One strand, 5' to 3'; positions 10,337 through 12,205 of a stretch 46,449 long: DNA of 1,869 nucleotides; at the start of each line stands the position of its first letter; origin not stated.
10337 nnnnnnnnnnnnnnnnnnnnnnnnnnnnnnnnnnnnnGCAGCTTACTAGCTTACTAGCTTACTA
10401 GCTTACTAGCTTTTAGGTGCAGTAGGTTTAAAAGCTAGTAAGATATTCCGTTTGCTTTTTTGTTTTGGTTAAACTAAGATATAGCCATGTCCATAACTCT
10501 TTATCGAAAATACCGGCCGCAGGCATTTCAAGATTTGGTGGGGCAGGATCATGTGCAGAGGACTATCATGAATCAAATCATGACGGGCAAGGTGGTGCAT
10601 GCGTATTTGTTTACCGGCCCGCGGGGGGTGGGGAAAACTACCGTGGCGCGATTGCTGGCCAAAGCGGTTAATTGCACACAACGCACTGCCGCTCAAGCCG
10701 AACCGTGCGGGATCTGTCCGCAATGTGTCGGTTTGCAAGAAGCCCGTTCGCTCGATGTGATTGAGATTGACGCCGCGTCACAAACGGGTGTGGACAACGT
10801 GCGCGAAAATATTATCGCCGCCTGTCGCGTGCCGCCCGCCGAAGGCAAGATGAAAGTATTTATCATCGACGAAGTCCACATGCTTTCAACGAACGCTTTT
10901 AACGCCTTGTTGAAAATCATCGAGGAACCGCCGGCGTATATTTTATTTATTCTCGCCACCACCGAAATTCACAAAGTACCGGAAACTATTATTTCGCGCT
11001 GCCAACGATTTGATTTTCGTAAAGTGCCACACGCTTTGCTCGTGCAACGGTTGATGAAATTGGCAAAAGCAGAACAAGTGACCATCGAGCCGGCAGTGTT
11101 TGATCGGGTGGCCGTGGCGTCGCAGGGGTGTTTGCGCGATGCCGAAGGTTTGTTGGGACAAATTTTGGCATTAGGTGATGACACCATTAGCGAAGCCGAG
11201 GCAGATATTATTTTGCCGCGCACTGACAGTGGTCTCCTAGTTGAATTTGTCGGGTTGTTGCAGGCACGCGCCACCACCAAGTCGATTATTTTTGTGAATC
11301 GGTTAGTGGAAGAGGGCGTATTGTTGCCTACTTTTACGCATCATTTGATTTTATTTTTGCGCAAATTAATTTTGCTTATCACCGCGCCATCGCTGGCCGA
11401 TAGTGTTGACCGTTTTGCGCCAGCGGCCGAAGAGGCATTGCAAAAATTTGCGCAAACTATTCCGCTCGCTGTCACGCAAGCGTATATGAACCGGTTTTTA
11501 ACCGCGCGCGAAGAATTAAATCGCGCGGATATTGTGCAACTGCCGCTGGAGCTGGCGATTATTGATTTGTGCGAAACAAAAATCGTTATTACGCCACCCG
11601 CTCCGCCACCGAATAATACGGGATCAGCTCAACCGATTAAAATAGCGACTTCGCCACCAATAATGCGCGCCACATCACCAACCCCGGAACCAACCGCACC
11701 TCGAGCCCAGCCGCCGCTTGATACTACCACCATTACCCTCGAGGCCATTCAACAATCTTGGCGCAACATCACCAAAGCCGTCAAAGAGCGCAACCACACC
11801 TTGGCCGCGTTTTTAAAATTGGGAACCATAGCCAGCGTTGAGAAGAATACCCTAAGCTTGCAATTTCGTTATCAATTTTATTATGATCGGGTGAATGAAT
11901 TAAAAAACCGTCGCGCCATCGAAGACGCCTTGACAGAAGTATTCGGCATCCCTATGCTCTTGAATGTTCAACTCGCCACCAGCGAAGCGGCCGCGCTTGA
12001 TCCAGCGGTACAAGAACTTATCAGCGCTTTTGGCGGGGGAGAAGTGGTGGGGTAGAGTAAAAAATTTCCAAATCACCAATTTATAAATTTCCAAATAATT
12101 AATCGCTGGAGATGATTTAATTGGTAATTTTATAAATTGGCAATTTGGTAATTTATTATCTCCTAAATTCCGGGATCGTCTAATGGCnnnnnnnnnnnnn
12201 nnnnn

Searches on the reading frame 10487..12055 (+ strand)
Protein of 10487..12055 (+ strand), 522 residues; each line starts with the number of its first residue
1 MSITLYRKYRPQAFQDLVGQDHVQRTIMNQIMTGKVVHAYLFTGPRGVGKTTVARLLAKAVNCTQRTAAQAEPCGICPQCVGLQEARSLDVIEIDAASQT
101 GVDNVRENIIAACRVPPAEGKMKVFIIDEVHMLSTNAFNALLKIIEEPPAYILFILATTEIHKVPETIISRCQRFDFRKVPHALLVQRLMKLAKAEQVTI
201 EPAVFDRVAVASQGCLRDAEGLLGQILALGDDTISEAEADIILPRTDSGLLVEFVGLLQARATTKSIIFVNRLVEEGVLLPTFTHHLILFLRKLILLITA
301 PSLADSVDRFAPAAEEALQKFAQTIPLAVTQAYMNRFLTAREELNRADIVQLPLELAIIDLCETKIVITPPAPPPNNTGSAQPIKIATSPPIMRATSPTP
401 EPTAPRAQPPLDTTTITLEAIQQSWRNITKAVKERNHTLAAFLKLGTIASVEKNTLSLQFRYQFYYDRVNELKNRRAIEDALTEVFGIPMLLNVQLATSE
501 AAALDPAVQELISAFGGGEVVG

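Call 71: search_protein_families(library=pfam, proteins=[window:10487-12055:+])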
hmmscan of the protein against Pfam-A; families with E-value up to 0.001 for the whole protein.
window:10487-12055:+ (522 aa): 13 families
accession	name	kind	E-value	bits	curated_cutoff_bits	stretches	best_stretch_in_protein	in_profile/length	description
PF13177.12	DNA_pol3_delta2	-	2.3e-41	141.9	27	1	20-180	2-160/161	DNA polymerase III, delta subunit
PF00004.35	AAA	-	2.2e-13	51.2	21.2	1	41-175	2-126/131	ATPase family associated with various cellular activities (AAA)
PF13401.12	AAA_22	-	1.4e-07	32.3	27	1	41-147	9-113/130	AAA domain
PF20964.2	DnaX_C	-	2.6e-07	31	26.2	1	414-498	5-89/113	DNA polymerase III subunit tau, C-terminal domain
PF07728.20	AAA_5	-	2.9e-07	31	22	0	41-64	3-26/139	AAA domain (dynein-related subfamily)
PF05496.18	RuvB_N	-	2.9e-07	30.8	27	1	10-69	2-65/159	Holliday junction DNA helicase RuvB P-loop domain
PF13604.12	AAA_30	-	4.4e-07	30.3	27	1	23-154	5-121/191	AAA domain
PF12169.13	DNA_pol3_gamma3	-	1.8e-06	28.2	24.4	1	235-367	2-133/143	DNA polymerase III subunits gamma and tau domain III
PF22608.2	DNAX_ATPase_lid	-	1.4e-05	25.2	27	1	186-231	3-48/49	DNA polymerase III clamp loader subunit, ATPase lid domain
PF13173.12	AAA_14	-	3e-05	24.5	27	1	39-155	4-95/129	AAA domain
PF06068.19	TIP49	-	6.8e-05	22.6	23.8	0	123-158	276-310/347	TIP49 P-loop domain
PF13191.12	AAA_16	-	0.00015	22.7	32.6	1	25-128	13-114/167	AAA ATPase domain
PF05970.20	PIF1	-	0.00026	21.1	25.9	1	20-145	6-126/223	PIF1-like helicase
